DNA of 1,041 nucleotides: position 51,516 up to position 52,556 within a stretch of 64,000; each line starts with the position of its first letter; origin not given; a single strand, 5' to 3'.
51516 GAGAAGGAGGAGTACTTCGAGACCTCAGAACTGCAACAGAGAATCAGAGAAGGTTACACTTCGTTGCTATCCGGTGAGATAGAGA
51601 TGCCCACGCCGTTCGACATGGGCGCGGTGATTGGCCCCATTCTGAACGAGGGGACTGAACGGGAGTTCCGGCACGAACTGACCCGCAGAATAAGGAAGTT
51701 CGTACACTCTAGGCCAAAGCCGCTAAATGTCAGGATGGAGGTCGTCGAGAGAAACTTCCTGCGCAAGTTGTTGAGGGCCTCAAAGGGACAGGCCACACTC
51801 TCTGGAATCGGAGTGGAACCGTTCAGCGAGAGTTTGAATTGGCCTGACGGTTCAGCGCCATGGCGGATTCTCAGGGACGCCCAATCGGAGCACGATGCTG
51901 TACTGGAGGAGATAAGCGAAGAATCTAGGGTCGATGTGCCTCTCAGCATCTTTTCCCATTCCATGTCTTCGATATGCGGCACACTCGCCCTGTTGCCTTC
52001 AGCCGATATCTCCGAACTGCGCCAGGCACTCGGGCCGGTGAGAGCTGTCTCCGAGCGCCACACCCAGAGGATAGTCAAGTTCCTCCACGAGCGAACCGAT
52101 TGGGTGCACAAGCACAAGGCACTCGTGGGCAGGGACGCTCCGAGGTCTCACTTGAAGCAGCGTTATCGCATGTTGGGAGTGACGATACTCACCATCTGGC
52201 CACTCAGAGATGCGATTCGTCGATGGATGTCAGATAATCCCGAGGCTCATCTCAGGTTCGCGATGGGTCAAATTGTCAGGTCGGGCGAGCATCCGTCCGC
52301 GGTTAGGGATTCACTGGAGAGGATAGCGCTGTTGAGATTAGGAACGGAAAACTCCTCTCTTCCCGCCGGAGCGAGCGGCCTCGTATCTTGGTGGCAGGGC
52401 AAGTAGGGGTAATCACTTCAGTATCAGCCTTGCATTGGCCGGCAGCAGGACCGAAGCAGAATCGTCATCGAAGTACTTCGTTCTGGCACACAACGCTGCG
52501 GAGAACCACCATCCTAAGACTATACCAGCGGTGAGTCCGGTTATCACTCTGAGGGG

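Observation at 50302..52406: Thymidylate-kinase-like P-loop kinase with 250-aa unknown C-terminal domain, translationally coupled to a CarbopepD_reg membrane protein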

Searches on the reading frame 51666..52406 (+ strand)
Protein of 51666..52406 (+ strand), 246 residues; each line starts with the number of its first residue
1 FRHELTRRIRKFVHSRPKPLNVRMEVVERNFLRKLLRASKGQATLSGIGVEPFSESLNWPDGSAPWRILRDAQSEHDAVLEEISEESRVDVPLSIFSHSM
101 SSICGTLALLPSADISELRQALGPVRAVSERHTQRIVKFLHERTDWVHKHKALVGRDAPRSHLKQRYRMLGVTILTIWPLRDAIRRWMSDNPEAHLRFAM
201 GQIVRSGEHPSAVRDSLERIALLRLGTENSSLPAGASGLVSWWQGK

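Call 16: search_solved_structures(query=A2, max_evalue=10, show_alignments=2)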
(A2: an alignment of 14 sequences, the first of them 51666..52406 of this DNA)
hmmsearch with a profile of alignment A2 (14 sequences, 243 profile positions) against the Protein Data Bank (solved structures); distinct sequences matched with E-value up to 10: 0.

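Call 22: search_protein_representatives(alignment_id=A2)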
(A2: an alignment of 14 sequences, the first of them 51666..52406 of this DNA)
Query: 14 sequences, 243 profile positions. Proteins with E-value up to 0.001 (for the whole library): 49; up to 1e-10: 33; up to 1e-30: 10. The best 49 are listed.
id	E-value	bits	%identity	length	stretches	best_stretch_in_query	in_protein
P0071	1.4e-109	381.8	-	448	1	1-241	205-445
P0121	2.3e-103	361.4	-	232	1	9-242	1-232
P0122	8.3e-61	222.1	-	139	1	106-241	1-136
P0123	4.8e-54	199.9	-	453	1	2-240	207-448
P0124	1.1e-42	162.7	-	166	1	81-241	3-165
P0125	4.9e-42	160.6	-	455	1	1-241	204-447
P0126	3.9e-40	154.4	-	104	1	140-242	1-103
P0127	1.9e-39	152.2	-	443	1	2-242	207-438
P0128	5.7e-34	134.2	-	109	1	86-163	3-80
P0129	5.4e-31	124.5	-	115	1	164-242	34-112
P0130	5.6e-29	117.9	-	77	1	166-241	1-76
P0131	4.2e-28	115.0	-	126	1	145-229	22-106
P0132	1.6e-27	113.1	-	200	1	52-241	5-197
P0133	2.0e-26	109.5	-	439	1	2-241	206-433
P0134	5.8e-25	104.7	-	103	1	34-114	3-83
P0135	8.3e-24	100.9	-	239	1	1-151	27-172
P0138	2.3e-21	93.0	-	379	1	1-177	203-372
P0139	5.8e-21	91.6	-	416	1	1-182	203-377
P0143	2.8e-19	86.1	-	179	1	29-176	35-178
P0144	2.6e-16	76.4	-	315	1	1-109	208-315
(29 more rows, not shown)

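Call 24: list_cluster_members(proteins=[P0123, P0125, P0127, P0133, P0139, P0138, P0071, P0144])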
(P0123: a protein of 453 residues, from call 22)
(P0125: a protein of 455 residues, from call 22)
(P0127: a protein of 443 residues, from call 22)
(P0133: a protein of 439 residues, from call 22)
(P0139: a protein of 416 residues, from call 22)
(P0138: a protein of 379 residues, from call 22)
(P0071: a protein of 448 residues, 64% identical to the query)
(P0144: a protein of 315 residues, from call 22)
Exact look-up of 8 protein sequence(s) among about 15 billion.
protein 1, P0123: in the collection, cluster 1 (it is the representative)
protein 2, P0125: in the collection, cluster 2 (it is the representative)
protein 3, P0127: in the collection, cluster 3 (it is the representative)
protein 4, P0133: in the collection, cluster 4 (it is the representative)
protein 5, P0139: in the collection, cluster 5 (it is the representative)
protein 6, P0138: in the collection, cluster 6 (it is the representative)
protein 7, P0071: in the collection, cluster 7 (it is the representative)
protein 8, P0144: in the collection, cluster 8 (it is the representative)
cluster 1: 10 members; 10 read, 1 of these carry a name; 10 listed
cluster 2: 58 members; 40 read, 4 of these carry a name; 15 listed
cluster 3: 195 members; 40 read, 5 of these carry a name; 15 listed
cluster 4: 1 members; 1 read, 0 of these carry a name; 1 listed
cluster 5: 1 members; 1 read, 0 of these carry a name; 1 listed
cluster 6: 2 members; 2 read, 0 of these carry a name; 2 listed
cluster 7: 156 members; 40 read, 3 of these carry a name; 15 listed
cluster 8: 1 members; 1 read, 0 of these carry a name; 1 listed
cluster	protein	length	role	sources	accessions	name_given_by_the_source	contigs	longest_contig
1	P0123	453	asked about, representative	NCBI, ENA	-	-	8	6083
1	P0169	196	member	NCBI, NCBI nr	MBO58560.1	MAG: dTMP kinase, partial [Euryarchaeota archaeon] | dTMP kinase [Euryarchaeota archaeon]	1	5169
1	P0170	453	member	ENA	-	-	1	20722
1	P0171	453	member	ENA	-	-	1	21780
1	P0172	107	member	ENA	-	-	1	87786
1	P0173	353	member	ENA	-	-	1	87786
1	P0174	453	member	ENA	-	-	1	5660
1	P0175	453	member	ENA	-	-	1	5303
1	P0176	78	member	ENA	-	-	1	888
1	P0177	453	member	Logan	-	-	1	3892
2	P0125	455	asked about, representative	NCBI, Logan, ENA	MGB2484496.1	MAG: dTMP kinase [Poseidonia sp.]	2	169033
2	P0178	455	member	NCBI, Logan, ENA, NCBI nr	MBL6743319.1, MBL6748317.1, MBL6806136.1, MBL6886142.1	MAG: dTMP kinase [Candidatus Poseidonia sp.] | dTMP kinase [Poseidonia sp.]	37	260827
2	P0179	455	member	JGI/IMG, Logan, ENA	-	dTMP kinase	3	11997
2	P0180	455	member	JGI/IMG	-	dTMP kinase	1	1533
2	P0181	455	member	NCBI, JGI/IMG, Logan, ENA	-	-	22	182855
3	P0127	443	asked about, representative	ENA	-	-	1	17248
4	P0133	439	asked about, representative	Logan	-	-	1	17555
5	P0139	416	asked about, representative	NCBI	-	-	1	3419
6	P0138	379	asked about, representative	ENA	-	-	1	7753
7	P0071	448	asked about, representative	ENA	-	-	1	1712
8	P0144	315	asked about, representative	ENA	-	-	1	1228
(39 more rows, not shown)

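Call 28: find_homologous_proteins(query=A4, max_evalue=0.001)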
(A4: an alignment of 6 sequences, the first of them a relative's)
Query A4 (6 sequences) (436 aa, profile of the alignment): 378 proteins with E <= 0.001 among 8000 candidates; the best 120 are listed.
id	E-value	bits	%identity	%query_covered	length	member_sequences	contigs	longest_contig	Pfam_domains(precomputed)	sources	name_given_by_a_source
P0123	8.8e-203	692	35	100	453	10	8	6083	PF02223.24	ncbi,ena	-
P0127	2.9e-197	674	37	99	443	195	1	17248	PF02223.24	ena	-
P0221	6.1e-194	663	40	99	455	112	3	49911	PF02223.24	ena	-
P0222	9.5e-193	659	39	99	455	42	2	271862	PF02223.24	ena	-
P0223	2.8e-192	658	39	99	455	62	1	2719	PF02223.24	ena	-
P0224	2.8e-192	658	39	99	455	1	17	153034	PF02223.24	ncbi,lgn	ncbi:MAG: dTMP kinase [Poseidonia sp.]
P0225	1.4e-191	655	39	99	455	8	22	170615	PF02223.24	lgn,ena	-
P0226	3.2e-191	654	39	99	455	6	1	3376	PF02223.24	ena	-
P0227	6.2e-191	653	39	99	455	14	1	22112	PF02223.24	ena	-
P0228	6.6e-191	653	39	99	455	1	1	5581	PF02223.24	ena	-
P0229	7.7e-191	653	40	99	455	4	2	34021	PF02223.24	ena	-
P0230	1.3e-190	652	39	99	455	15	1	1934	PF02223.24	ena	-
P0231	1.4e-190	652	40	99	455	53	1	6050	PF02223.24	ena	-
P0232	1.9e-190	652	39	99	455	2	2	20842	PF02223.24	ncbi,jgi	jgi:dTMP kinase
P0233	2.0e-190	652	40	99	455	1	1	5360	PF02223.24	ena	-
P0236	2.8e-190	651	39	99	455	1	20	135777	PF02223.24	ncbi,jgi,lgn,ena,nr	ncbi:MAG: dTMP kinase [Candidatus Poseidonia sp.]|nr:dTMP kinase [Poseidonia sp.]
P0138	1.3e-179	616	100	87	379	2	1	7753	PF02223.24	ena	-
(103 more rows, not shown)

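Call 33: search_solved_structures(query=A5, max_evalue=10, show_alignments=3)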
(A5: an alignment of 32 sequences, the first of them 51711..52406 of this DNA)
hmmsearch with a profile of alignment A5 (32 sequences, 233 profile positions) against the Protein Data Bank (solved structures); distinct sequences matched with E-value up to 10: 0.
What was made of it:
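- Tried and rejected: Profile searches of the tail against PDB sequences found nothing at E <= 10 (calls 16, 33).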

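Call 34: find_encoding_contigs(protein=P0236, flank=10000, max_places=2)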
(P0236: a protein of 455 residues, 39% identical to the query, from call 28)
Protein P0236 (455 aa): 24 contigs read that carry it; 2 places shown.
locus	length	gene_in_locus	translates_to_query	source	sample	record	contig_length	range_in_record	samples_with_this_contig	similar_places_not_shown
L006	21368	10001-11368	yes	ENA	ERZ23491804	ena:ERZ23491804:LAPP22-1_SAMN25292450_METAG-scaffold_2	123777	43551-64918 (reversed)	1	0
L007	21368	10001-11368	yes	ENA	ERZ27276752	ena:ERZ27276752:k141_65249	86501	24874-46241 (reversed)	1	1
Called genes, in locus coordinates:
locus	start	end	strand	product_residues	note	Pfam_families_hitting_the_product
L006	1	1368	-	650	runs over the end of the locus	PF02518:HATPase_c, PF00204:DNA_gyraseB, PF01751:Toprim, PF00986:DNA_gyraseB_C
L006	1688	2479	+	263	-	PF01487:DHquinase_I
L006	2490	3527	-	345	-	-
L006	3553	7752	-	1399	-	PF18911:PKD_4, PF00801:PKD, PF18911:PKD_4, PF00801:PKD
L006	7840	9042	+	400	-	PF04389:Peptidase_M28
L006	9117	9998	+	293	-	PF17210:SdrD_B (weak), PF22904:NOMO1-like_2nd (weak), PF13620:CarboxypepD_reg (weak)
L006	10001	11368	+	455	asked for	PF02223:Thymidylate_kin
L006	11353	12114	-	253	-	PF09858:DUF2085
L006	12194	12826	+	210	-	-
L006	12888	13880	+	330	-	PF02985:HEAT (faint), PF13646:HEAT_2 (weak)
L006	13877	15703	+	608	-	PF17899:Peptidase_M61_N, PF05299:Peptidase_M61, PF13180:PDZ_2 (weak)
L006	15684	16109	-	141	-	-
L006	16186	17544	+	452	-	PF01743:PolyA_pol, PF12627:PolyA_pol_RNAbd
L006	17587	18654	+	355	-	-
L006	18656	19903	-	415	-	PF02771:Acyl-CoA_dh_N, PF02770:Acyl-CoA_dh_M, PF00441:Acyl-CoA_dh_1, PF08028:Acyl-CoA_dh_2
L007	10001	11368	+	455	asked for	PF02223:Thymidylate_kin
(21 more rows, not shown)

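Call 35: find_encoding_contigs(protein=P0138, flank=10000, max_places=2)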
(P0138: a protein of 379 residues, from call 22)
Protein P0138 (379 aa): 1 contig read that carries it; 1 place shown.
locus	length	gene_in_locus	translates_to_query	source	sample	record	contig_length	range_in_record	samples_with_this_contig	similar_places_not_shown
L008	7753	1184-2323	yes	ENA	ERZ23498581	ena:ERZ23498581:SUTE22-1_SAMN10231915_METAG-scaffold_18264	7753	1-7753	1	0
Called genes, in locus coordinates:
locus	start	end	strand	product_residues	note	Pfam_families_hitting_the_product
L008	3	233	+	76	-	?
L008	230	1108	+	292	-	PF13620:CarboxypepD_reg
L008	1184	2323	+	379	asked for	PF02223:Thymidylate_kin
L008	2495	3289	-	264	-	PF09858:DUF2085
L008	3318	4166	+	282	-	PF00248:Aldo_ket_red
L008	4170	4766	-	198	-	PF02632:BioY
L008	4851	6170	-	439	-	PF00155:Aminotran_1_2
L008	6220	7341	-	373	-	PF01545:Cation_efflux, PF16916:ZT_dimer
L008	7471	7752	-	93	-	?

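Call 39: predict_structure(alignment_id=A5)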
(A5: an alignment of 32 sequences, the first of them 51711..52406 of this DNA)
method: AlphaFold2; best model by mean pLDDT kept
length: 231 residues; sequences in the alignment: 32
mean_pLDDT: 86.9   pTM: 0.84
mean pLDDT of the five models: 86.9, 86.8, 86.1, 85.8, 85.3
residues with pLDDT >= 90: 155; 70-90: 43; 50-70: 24; < 50: 9
segments of 3 or more residues with pLDDT < 50: 34-37
pLDDT, mean of each block of 10 residues (from residue 1): 83 91 64 49 67 96 92 87 96 92 93 95 95 82 88 93 97 95 97 96 87 72 93 79
secondary structure, 60 per line:
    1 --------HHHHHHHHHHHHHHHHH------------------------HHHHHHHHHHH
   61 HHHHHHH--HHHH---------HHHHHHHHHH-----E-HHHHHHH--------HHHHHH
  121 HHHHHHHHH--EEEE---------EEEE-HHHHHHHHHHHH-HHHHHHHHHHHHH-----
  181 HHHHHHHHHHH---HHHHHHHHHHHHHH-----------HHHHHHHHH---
elements in order: H9-25 H50-67 H70-73 H83-92 H100-106 H115-129 E132-135 E145-148 H150-161 H163-175 H181-191 H195-208 H220-228
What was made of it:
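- On Winged helix-turn-helix DNA-binding proteins (MarR/ArsR/Fur-DBD-like): In the AF2 model (pLDDT 86.9) the elements are H83-92, a strand or bridge at 98, H100-106, H115-129, E132-135 and E145-148 (call 39).
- Call 39: the model is confident (pLDDT 86.9, pTM 0.84) with H-b-H-H-b-b topology. AF2 places it in a confident helix packed into the domain (pLDDT 93 for residues 221-230 of the model, call 39), so it is probably core rather than a free peptide.
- Tried and rejected: A 32-sequence, more diverse alignment of the tail alone worked (call 39). PIP-box reading of the C-terminal L-x-x-W-W: disfavoured, because there is no Gln and the motif sits in a confidently modelled packed helix (call 39).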

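Call 45: find_related_loci(query=A4, collection=genome_contigs, flank=5000)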
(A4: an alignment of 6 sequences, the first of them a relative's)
Query A4 (436 aa) in genome_contigs; peptide patterns used: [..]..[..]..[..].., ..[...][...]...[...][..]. (x = any residue, [..] = any of these).
600 stretches matched a pattern (row limit reached: there are more); 467 encode a relative of the query (tblastn E <= 1e-3); the best 80 are kept; 80 distinct loci.
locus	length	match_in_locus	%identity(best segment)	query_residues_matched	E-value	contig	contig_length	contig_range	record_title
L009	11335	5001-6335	40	1-431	4e-91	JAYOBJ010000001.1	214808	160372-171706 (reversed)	MAG: Methanobacteriota archaeon isolate 139554_S156_rosella_bins.tsv.064 NODE_19_length_214808_cov_11.708023, whole geno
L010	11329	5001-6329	41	1-431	6e-90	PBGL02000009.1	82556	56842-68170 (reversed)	MAG: Methanobacteriota archaeon isolate SP3063 12441, whole genome shotgun sequence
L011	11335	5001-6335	40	1-431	1e-89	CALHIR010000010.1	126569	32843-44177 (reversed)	MAG: Candidatus Poseidoniaceae archaeon isolate S1_Bin_MAXBIN__140_1 genome assembly, contig: c_000001468358, whole geno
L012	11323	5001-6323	39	1-431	1e-89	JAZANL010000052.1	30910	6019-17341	MAG: Thermoplasmatota archaeon isolate XB_MAG961 DB_MAG961_0052, whole genome shotgun sequence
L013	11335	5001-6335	40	1-431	1e-89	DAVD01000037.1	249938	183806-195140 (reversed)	MAG TPA_asm: Candidatus Poseidonia alphae isolate UBA255 UBA255_contig_7020, whole genome shotgun sequence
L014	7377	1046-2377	39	1-431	2e-89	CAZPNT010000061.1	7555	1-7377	MAG TPA_asm: uncultured Candidatus Poseidoniales archaeon isolate ERP001736_co3_250 genome assembly, contig: NODE_7090_l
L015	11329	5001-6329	40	1-431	2e-89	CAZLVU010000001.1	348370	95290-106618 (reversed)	MAG TPA_asm: uncultured Candidatus Poseidoniales archaeon isolate SRP260945_co1_377 genome assembly, contig: NODE_2_leng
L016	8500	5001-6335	40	1-431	5e-89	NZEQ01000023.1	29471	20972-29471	MAG: Verrucomicrobiales bacterium isolate ARS100 4046, whole genome shotgun sequence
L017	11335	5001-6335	39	1-431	4e-89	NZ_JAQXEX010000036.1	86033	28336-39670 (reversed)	MAG: Poseidonia sp. isolate cluster2-bin.125 k141_2664621, whole genome shotgun sequence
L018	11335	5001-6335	39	1-431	7e-89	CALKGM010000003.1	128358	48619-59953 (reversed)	MAG: Candidatus Poseidoniaceae archaeon isolate S4_Bin_METABAT__164_1 genome assembly, contig: c_000000198959, whole gen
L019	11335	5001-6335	40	1-431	2e-88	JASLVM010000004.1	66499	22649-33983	MAG: Poseidonia sp. isolate ETNP17_MAG_14 NODE_4_length_66499_cov_11.844359, whole genome shotgun sequence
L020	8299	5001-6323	40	1-431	1e-88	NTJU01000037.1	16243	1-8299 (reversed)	MAG: Marine Group II euryarchaeote MED-G33 EUII-MED-G33-C37, whole genome shotgun sequence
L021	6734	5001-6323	39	1-431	1e-88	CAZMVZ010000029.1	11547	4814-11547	MAG TPA_asm: uncultured Candidatus Poseidoniales archaeon isolate SRP077602_co9_23 genome assembly, contig: NODE_7699_le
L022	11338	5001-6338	39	1-434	2e-88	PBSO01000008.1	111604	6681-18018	MAG: Methanobacteriota archaeon isolate NP84 67511, whole genome shotgun sequence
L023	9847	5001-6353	39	1-436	6e-88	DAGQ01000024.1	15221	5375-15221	MAG TPA_asm: Euryarchaeota archaeon UBA596 UBA596_contig_7208, whole genome shotgun sequence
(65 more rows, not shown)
